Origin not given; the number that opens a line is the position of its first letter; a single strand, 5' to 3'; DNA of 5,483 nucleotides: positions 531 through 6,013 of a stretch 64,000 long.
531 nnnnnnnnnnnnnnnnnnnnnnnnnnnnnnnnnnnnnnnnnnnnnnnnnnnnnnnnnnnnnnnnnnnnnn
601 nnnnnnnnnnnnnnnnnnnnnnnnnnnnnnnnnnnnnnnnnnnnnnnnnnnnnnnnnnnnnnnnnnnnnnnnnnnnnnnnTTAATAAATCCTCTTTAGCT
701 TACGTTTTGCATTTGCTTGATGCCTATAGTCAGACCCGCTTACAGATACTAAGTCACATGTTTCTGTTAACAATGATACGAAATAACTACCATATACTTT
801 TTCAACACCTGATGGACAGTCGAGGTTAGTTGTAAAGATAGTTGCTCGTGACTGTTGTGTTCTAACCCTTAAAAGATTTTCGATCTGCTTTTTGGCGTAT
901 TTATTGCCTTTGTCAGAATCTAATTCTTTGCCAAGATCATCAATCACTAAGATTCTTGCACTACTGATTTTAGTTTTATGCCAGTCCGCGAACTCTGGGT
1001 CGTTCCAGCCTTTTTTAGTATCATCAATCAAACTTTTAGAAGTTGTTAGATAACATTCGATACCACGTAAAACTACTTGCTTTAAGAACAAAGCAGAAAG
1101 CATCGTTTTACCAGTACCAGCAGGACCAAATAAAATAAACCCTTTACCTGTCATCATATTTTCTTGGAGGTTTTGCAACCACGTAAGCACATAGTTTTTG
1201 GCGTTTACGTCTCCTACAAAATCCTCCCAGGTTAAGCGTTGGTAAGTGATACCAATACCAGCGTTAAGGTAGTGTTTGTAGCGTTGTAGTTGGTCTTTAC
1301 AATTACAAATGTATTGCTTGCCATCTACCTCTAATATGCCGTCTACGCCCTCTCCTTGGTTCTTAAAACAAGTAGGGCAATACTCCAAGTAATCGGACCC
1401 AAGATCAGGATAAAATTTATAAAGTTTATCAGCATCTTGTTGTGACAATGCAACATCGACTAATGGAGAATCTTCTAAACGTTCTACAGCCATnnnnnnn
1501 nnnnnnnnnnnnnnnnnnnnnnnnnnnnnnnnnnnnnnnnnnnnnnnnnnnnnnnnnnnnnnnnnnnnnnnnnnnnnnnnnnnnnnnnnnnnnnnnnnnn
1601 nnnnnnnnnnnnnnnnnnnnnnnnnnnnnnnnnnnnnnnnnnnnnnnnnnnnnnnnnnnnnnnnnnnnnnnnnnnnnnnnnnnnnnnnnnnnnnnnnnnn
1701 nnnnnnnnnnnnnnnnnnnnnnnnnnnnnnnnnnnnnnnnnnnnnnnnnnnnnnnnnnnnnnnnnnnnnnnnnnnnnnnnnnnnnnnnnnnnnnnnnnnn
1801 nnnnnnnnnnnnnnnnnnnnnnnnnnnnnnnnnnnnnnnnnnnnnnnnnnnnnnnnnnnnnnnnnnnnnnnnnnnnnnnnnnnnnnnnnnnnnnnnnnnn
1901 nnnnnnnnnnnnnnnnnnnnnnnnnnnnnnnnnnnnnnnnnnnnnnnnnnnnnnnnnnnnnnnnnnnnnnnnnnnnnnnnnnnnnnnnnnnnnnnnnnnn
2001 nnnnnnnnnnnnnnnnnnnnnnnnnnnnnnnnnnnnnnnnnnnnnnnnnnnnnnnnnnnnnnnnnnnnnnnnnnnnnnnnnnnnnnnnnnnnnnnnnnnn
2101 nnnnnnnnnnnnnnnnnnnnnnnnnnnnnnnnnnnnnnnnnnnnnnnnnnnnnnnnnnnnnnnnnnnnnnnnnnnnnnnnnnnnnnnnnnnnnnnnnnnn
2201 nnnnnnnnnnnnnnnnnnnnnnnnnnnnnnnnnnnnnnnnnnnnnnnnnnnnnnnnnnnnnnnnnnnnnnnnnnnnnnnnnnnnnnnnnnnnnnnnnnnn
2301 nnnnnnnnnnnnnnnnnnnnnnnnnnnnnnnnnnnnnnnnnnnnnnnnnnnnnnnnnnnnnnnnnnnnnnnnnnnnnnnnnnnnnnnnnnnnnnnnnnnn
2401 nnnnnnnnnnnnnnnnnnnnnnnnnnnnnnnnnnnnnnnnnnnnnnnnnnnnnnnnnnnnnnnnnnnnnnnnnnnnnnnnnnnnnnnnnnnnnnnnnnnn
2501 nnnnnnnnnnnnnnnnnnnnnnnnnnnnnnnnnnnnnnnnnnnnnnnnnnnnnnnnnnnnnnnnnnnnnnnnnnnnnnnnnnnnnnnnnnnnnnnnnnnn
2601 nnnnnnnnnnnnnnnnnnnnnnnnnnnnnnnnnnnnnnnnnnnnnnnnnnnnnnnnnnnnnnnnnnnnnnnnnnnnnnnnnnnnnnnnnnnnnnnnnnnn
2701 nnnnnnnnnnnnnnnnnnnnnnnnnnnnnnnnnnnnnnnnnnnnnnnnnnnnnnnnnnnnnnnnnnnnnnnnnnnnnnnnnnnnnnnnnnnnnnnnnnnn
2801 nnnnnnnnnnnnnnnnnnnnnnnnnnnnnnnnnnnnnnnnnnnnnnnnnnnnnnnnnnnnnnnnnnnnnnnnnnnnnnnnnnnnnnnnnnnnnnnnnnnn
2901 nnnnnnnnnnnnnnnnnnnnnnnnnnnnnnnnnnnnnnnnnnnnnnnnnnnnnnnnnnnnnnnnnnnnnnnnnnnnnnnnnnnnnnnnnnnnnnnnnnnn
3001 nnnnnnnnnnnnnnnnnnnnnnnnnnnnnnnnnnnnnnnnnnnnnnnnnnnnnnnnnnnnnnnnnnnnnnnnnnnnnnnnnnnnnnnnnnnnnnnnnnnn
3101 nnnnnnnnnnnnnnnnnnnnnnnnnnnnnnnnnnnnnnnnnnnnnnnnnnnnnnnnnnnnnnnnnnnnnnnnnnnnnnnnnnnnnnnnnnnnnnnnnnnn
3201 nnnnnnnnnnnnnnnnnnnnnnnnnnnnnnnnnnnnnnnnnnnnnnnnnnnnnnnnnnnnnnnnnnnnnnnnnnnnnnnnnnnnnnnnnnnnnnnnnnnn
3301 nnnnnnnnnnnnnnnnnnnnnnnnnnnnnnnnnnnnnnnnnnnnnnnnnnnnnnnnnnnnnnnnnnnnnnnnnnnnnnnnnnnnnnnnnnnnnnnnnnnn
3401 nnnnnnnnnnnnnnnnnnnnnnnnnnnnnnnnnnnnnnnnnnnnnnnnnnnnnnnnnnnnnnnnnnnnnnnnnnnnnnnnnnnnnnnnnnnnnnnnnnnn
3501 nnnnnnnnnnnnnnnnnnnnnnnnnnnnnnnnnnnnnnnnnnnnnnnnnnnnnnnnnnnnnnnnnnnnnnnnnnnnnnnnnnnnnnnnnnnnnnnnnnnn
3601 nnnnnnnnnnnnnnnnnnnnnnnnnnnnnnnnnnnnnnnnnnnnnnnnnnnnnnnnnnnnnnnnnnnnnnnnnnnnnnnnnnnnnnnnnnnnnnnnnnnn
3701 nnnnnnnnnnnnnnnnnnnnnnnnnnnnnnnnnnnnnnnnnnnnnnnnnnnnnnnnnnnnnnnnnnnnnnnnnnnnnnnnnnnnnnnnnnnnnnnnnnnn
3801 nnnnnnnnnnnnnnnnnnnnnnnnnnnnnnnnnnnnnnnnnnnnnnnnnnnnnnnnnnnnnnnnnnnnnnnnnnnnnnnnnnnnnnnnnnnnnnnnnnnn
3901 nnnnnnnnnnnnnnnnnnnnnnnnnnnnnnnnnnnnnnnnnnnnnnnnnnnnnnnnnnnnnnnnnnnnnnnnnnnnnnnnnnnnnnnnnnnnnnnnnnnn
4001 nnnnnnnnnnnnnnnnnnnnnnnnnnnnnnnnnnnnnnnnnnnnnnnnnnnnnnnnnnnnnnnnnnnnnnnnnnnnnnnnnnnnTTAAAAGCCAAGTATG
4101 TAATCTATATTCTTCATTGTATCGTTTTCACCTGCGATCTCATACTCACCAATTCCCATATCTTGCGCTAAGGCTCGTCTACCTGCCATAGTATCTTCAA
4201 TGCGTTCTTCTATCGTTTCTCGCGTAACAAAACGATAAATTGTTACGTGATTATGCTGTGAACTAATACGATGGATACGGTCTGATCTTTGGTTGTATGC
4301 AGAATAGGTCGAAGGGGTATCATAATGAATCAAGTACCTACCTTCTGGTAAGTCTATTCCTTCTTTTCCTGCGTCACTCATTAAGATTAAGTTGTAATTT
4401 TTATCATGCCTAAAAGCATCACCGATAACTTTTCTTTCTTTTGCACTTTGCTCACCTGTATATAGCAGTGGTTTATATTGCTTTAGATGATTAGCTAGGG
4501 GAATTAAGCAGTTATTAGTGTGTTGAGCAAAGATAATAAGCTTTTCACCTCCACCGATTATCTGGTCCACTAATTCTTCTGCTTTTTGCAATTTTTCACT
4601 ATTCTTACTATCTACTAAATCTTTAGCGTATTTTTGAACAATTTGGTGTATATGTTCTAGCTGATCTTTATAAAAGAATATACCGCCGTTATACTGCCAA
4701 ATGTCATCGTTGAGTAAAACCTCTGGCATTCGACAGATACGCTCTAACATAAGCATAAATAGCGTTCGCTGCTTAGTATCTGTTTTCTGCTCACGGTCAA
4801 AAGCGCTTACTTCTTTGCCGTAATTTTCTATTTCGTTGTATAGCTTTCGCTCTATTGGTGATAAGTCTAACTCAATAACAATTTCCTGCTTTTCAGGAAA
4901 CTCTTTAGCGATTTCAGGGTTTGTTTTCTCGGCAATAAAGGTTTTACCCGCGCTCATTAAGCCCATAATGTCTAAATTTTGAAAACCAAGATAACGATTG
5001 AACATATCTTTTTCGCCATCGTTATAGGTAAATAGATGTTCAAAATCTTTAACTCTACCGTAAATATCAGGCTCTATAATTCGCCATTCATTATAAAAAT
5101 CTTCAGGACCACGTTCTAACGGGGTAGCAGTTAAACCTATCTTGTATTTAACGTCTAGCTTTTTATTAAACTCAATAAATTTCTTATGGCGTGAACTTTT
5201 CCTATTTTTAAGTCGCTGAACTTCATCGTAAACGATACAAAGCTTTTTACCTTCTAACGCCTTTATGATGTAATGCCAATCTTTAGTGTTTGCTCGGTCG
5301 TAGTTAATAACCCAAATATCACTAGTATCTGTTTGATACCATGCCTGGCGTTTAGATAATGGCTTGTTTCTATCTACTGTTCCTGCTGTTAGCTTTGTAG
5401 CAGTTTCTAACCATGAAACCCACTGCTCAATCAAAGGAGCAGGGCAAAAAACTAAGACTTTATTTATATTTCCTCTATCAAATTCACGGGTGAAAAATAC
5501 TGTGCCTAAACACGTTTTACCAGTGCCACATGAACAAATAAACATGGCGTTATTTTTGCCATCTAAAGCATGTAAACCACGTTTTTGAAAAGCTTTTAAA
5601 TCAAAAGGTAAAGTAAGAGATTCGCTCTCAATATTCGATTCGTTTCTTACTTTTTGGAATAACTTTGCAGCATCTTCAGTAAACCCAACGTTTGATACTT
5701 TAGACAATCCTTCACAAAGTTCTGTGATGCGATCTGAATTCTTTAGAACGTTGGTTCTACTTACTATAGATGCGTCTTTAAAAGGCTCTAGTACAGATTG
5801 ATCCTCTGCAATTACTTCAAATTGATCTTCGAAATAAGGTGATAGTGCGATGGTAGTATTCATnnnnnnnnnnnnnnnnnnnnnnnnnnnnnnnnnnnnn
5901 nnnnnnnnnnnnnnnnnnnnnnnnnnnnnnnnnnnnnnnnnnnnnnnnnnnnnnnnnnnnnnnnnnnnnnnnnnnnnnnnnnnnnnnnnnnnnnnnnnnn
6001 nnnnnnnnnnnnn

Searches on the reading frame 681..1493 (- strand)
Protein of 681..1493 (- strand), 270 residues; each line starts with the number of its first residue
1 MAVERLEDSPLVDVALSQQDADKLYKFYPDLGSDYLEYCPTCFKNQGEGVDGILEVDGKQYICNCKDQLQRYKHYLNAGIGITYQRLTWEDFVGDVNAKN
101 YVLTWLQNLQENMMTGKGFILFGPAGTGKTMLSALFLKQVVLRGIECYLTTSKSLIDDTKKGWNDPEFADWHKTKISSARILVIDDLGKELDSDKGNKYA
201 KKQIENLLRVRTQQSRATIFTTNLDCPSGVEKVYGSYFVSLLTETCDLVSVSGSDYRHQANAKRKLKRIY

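Call 50: search_protein_families(library=pfam, proteins=[window:681-1493:-], max_evalue=0.01)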
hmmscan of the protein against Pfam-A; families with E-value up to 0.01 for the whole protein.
window:681-1493:- (270 aa): 8 families
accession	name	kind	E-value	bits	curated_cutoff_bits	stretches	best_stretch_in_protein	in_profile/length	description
PF01695.23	IstB_IS21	-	1.3e-08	35.1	24.1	1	117-260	93-234/238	IstB-like ATP binding protein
PF20720.3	nSTAND3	-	7.5e-06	26.2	27.2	1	117-222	18-110/155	Novel STAND NTPase 3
PF00004.35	AAA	-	0.00021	22.2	21.2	1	120-223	2-109/131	ATPase family associated with various cellular activities (AAA)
PF03969.22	AFG1_ATPase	-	0.00039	19.9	27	0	109-142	54-87/361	AFG1-like ATPase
PF06068.19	TIP49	-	0.0011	18.7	23.8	1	89-134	23-68/347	TIP49 P-loop domain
PF07728.20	AAA_5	-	0.0013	19.1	22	1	119-187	2-75/139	AAA domain (dynein-related subfamily)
PF06745.19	ATPase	-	0.0017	18.2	26.6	0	114-190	17-91/231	KaiC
PF13401.12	AAA_22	-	0.0043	17.8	27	0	119-152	8-33/130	AAA domain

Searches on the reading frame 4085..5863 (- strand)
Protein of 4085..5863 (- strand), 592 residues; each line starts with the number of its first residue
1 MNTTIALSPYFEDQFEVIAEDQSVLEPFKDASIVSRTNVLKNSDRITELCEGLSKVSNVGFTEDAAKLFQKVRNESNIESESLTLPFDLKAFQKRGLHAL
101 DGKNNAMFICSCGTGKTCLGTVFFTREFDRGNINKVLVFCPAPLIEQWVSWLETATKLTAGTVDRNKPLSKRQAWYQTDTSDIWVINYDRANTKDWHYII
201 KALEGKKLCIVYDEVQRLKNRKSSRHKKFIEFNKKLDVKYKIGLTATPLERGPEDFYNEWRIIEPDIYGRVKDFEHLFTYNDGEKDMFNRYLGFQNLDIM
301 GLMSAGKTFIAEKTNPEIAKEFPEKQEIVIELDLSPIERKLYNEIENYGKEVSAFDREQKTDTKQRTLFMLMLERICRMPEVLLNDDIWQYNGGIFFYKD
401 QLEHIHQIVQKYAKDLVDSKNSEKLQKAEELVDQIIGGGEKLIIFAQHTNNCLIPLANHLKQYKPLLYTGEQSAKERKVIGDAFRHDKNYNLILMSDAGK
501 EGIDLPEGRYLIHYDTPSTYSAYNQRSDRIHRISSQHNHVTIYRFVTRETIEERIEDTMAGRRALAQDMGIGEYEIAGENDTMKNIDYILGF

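Call 50: search_protein_families(library=pfam, proteins=[window:4085-5863:-], max_evalue=0.01)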
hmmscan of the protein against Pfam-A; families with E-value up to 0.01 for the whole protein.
window:4085-5863:- (592 aa): 5 families
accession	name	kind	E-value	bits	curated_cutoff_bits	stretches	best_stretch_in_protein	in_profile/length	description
PF00176.29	SNF2-rel_dom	-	5.8e-23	81.8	24.9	1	112-380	26-288/290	SNF2-related domain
PF00271.37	Helicase_C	-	1.3e-18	67.7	23.5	1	429-533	4-109/110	Helicase conserved C-terminal domain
PF04851.21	ResIII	-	5.9e-15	56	22.5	1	96-248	20-162/164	Type III restriction enzyme, res subunit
PF16203.11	ERCC3_RAD25_C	-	1.7e-10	41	27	1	410-536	31-151/248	ERCC3/RAD25/XPB C-terminal helicase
PF00270.35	DEAD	-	2.7e-06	27.6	26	1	92-251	3-162/167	DEAD/DEAH box helicase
